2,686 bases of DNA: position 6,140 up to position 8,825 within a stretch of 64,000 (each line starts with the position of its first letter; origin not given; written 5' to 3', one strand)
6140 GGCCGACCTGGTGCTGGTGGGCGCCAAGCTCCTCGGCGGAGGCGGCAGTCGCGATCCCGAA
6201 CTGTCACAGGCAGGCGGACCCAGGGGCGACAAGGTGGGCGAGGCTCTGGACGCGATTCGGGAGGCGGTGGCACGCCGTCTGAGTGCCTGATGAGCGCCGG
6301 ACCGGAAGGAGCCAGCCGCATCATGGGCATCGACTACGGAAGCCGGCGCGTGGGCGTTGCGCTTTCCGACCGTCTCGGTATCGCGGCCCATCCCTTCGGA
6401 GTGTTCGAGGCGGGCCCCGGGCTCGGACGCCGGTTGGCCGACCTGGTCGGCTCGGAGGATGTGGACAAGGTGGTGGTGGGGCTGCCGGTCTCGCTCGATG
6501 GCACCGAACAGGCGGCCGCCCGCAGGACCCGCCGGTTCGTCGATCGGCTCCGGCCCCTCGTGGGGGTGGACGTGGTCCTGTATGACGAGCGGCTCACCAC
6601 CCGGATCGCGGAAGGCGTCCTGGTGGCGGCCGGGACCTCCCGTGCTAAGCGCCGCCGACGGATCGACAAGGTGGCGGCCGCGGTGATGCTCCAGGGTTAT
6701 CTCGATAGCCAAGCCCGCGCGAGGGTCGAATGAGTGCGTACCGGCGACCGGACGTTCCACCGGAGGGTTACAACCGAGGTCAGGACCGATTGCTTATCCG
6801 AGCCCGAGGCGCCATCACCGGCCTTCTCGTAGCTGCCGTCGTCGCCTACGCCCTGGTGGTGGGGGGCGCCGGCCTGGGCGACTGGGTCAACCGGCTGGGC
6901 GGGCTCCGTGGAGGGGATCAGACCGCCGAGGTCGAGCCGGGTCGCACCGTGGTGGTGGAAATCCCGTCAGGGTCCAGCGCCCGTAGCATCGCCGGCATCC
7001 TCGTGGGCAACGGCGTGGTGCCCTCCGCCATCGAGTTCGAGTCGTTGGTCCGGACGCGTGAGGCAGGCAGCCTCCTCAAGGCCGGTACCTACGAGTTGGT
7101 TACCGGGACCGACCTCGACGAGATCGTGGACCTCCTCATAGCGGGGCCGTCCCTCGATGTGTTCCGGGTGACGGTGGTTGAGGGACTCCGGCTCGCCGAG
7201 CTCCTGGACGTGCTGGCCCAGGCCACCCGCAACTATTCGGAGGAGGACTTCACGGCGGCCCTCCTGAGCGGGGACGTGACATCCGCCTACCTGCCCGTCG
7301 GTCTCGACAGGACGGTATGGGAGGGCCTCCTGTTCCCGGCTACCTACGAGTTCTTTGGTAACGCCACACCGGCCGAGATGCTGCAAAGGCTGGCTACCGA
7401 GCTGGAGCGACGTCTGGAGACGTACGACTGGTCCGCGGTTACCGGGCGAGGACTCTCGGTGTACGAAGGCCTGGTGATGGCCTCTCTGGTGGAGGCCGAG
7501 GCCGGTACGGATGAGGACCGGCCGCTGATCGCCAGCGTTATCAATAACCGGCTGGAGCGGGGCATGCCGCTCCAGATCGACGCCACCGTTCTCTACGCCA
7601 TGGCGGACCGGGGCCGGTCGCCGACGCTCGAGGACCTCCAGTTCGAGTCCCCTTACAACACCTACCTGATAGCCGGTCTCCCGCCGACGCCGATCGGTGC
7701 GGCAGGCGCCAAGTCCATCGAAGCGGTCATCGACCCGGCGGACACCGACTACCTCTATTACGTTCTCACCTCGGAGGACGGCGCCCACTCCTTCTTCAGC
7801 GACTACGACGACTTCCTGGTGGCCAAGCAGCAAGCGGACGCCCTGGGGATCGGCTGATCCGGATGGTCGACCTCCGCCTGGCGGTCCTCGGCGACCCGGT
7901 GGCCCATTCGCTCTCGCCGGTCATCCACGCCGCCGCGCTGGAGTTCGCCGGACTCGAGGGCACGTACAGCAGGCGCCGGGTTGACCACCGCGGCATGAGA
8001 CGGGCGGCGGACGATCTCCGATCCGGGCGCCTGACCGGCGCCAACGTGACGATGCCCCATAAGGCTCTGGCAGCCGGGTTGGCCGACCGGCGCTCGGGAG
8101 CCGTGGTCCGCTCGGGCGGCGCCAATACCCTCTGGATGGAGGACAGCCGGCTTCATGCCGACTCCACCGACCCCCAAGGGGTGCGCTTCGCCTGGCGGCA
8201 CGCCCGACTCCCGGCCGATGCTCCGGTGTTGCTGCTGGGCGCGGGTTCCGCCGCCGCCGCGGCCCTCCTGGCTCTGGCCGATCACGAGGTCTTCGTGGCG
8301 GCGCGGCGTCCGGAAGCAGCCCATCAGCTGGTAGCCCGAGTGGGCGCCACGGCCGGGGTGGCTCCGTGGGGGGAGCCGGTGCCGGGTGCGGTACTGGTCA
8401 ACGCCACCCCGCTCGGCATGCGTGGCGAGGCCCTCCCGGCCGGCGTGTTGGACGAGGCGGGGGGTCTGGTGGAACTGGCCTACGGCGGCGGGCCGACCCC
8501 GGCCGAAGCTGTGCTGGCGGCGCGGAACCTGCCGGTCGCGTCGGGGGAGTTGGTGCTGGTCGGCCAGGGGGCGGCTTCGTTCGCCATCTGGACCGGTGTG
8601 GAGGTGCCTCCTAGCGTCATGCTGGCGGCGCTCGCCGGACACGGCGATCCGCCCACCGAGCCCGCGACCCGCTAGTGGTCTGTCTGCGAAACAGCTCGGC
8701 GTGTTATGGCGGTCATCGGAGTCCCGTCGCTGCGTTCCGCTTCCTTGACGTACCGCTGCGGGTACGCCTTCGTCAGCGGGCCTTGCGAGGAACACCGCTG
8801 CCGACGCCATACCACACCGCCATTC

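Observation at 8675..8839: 165-bp structured element bounded by perfect 14-bp terminal inverted repeats immediately upstream of the prepilin peptidase gene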

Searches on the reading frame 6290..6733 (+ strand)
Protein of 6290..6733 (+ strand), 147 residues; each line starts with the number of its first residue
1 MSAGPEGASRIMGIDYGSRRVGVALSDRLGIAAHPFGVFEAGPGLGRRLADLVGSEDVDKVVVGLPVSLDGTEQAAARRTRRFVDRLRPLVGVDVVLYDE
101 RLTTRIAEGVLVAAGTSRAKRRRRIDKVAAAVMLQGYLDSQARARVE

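Call 11: search_protein_families(library=pfam, proteins=[window:6290-6733:+])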
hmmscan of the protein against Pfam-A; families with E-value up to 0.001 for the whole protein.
window:6290-6733:+ (147 aa): 1 family
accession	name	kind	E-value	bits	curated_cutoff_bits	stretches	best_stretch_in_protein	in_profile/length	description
PF03652.20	RuvX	-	3e-37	128.4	29.2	1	10-140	2-134/134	Holliday junction resolvase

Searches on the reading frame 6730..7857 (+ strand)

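Call 11: search_protein_families(library=pfam, proteins=[window:6730-7857:+])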
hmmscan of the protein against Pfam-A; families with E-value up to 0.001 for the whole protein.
window:6730-7857:+ (375 aa): 1 family
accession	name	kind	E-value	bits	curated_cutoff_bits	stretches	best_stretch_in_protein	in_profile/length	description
PF02618.21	YceG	-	2.1e-75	254.2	32.4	1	76-367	1-274/275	YceG-like family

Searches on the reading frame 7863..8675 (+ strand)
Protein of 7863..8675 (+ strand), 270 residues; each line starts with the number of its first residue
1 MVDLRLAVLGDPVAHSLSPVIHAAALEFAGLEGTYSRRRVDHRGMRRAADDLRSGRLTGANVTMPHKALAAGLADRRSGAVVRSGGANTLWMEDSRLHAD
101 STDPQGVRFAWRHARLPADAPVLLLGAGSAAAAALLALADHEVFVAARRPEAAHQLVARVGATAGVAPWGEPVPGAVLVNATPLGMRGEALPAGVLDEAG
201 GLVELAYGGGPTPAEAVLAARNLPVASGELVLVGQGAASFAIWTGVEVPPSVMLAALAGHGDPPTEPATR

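Call 11: search_protein_families(library=pfam, proteins=[window:7863-8675:+])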
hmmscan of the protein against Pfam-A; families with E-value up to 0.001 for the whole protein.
window:7863-8675:+ (270 aa): 2 families
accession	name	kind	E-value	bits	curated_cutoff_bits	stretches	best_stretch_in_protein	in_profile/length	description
PF08501.16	Shikimate_dh_N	-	6.6e-18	65.2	27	1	8-90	1-83/83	Shikimate dehydrogenase substrate binding domain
PF18317.6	SDH_C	-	2.5e-09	37.1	25.8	1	231-257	4-30/31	Shikimate 5'-dehydrogenase C-terminal domain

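Call 12: find_related_loci(query=window:7863-8675:+, collection=genome_contigs, flank=4000)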
Query window:7863-8675:+ (270 aa) in genome_contigs; peptide patterns used: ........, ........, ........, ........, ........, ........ (x = any residue, [..] = any of these).
600 stretches matched a pattern (row limit reached: there are more); 217 encode a relative of the query (tblastn E <= 1e-3); the best 80 are kept; 80 distinct loci.
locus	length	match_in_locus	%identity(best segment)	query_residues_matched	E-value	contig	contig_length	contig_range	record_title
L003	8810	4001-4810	99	1-270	1e-166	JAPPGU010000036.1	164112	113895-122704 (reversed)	MAG: bacterium isolate RHO1_bin_64 NODE_174_length_164112_cov_114.298085, whole genome shotgun sequence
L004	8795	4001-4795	87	1-265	2e-131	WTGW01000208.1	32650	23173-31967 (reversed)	MAG: Acidimicrobiia bacterium isolate CO36404bin_8 NODE_209_length_32650_cov_43.093695, whole genome shotgun sequence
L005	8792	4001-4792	87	1-264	6e-130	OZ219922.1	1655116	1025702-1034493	MAG: Acidimicrobiia bacterium isolate 542d8752-d573-496e-aaa5-f876508f7d52 genome assembly, chromosome: 1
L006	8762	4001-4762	70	4-257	1e-93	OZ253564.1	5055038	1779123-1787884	MAG: Candidatus Spongiisociaceae bacterium isolate 3199cb9c-bc02-48ac-8040-05c45f89f65c genome assembly, chromosome: 1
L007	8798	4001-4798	64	4-269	3e-90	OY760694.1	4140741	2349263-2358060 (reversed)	MAG: Acidimicrobiia bacterium isolate 9e233251-ef21-4ac4-b557-2094fc44eb4a genome assembly, chromosome: 1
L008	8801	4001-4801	66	4-270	5e-90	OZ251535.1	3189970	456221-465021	MAG: Candidatus Spongiisociaceae bacterium isolate 634b0852-1bd7-43e5-9878-17fb53bb1bc5 genome assembly, chromosome: 1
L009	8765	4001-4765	60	4-258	2e-71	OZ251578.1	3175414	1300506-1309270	MAG: Candidatus Spongiisociaceae bacterium isolate e66f1d62-28d5-4ec1-b84d-980f6b68271e genome assembly, chromosome: 1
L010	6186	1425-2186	56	4-257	2e-69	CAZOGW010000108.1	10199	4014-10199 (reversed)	MAG TPA_asm: uncultured Acidimicrobiaceae bacterium isolate SRP344714_co2_353 genome assembly, contig: NODE_17400_length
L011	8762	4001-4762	56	4-257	1e-68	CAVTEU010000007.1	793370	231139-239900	MAG: uncultured Actinomycetes bacterium isolate MFD09267.bin.2.26 genome assembly, contig: contig_24685, whole genome sh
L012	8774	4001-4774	55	4-264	2e-68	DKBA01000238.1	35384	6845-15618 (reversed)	MAG TPA_asm: Acidimicrobiia bacterium UBA6912 UBA6912_contig_5631, whole genome shotgun sequence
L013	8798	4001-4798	66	4-269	5e-95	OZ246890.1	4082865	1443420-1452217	MAG: Acidimicrobiia bacterium isolate cb841b48-16cd-465e-8cff-7e5597cbbcdd genome assembly, chromosome: 1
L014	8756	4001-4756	53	6-257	2e-66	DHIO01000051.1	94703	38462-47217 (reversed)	MAG TPA_asm: Acidimicrobiia bacterium UBA4744 UBA4744_contig_82, whole genome shotgun sequence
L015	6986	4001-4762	53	4-257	7e-66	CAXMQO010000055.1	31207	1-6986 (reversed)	MAG: uncultured Saprospiraceae bacterium isolate 07C-BC-St07_bin.8.orig genome assembly, contig: k141_3216714, whole gen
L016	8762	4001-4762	50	4-257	3e-65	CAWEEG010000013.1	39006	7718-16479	MAG: uncultured Actinomycetota bacterium isolate MFD03804.bin.2.68 genome assembly, contig: contig_40404, whole genome s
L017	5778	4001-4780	53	4-263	1e-64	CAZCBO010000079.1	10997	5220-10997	MAG TPA_asm: uncultured Acidimicrobiaceae bacterium isolate SRP321284_co1_83 genome assembly, contig: NODE_7702_length_1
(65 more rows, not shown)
